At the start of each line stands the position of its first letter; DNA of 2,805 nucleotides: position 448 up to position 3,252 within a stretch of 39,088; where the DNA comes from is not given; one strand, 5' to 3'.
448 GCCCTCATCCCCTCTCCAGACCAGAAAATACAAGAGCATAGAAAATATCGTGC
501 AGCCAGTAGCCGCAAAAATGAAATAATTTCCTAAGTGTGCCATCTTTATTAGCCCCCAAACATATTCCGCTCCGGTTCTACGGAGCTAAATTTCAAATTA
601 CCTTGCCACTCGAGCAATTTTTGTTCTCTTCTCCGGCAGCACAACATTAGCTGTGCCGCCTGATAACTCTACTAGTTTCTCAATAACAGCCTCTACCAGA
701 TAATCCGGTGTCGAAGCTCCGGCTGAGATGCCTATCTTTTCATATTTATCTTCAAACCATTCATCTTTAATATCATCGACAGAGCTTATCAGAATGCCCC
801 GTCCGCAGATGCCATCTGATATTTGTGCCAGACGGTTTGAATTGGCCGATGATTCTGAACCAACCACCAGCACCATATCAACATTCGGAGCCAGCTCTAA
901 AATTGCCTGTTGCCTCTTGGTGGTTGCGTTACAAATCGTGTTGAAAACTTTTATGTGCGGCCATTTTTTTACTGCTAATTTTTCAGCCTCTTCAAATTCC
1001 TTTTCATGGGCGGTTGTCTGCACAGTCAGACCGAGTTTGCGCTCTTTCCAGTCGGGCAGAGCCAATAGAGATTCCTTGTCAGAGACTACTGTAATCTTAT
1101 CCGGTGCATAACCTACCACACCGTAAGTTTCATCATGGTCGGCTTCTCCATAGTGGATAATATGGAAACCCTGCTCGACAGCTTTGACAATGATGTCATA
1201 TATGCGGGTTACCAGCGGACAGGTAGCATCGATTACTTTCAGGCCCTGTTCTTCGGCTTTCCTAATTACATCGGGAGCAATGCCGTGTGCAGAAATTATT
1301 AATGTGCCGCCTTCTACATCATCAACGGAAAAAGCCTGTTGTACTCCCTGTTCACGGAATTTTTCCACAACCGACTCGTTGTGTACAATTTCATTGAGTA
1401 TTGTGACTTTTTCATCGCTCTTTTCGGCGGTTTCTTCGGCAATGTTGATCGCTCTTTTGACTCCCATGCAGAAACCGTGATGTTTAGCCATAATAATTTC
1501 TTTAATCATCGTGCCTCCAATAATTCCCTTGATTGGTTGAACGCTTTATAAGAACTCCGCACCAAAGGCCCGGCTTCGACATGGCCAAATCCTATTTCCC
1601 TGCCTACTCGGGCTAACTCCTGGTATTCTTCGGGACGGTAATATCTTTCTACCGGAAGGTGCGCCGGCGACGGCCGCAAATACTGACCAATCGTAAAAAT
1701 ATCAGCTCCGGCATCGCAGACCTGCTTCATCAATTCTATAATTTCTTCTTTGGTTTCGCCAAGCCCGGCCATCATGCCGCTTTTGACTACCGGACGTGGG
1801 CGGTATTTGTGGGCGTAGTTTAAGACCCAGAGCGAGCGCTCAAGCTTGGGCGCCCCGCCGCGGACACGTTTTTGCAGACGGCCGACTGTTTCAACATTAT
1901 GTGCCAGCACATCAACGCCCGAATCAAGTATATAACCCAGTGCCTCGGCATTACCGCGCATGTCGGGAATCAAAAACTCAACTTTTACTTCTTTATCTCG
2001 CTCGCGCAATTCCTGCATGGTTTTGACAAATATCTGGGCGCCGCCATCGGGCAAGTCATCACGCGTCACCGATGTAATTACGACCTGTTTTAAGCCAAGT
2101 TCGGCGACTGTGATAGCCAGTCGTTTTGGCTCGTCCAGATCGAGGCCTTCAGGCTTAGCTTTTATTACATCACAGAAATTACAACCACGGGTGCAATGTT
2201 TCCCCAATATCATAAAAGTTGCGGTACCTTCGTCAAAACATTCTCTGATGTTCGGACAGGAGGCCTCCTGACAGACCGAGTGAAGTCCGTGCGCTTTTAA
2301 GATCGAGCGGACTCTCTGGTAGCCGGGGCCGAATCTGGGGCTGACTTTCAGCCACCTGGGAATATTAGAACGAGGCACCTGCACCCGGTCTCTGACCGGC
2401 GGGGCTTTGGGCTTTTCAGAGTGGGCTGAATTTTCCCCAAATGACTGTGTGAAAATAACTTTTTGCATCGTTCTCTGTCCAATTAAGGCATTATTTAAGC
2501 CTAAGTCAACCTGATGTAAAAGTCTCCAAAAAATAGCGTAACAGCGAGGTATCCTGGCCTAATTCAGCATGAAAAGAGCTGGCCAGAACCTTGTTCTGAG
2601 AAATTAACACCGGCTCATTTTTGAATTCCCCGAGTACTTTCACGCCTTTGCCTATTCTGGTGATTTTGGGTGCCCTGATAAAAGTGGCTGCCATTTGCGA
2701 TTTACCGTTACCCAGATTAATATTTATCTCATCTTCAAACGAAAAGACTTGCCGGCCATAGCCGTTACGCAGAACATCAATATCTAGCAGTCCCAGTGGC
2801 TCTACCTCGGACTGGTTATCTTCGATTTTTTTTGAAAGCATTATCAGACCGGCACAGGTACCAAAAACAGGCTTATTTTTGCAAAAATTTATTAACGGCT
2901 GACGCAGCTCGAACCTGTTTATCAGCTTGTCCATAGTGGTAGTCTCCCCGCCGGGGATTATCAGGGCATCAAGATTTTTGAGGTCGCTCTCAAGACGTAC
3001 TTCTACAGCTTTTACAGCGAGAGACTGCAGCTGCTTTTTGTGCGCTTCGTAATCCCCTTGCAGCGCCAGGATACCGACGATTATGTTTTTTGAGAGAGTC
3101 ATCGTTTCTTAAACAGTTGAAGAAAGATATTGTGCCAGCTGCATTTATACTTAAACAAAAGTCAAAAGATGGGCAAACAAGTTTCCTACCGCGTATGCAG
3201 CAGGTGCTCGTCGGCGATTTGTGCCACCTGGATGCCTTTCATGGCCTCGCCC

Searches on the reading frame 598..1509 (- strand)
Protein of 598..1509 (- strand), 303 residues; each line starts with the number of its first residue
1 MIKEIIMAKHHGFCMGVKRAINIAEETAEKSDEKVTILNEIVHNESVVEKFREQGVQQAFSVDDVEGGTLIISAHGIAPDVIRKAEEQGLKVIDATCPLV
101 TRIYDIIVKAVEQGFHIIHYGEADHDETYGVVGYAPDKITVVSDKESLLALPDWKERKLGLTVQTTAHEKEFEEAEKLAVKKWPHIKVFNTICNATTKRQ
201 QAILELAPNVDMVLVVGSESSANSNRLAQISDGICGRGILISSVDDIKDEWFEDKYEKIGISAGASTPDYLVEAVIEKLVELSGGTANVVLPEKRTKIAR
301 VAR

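Call 8: search_protein_families(library=pfam, proteins=[window:598-1509:-], max_evalue=0.001)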
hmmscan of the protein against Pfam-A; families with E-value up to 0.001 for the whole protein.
window:598-1509:- (303 aa): 1 family
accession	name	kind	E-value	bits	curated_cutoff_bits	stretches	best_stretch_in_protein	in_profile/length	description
PF02401.23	LYTB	-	2e-87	293.3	24.5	1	5-279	1-266/267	LytB protein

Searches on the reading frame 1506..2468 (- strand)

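Call 8: search_protein_families(library=pfam, proteins=[window:1506-2468:-], max_evalue=0.001)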
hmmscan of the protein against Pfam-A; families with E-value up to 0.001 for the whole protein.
window:1506-2468:- (320 aa): 2 families
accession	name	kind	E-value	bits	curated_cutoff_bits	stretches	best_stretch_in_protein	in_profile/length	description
PF04055.27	Radical_SAM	-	1.7e-22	80.8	29.5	1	87-249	2-165/166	Radical SAM superfamily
PF16881.10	LIAS_N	-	3.4e-05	24.7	27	1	26-71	53-96/96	N-terminal domain of lipoyl synthase of Radical_SAM family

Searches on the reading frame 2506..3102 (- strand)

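Call 8: search_protein_families(library=pfam, proteins=[window:2506-3102:-], max_evalue=0.001)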
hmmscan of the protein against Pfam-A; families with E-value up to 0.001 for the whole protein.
window:2506-3102:- (198 aa): 3 families
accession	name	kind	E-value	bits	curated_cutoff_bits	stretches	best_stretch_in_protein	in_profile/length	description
PF01174.25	SNO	-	8.6e-53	179.4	27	1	11-196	1-187/188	SNO glutamine amidotransferase family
PF07685.20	GATase_3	-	6.9e-13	49.1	27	1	32-113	27-118/196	CobB/CobQ-like glutamine amidotransferase domain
PF03575.23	Peptidase_S51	-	1.3e-05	25.4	23.9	1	32-97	71-137/206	Peptidase family S51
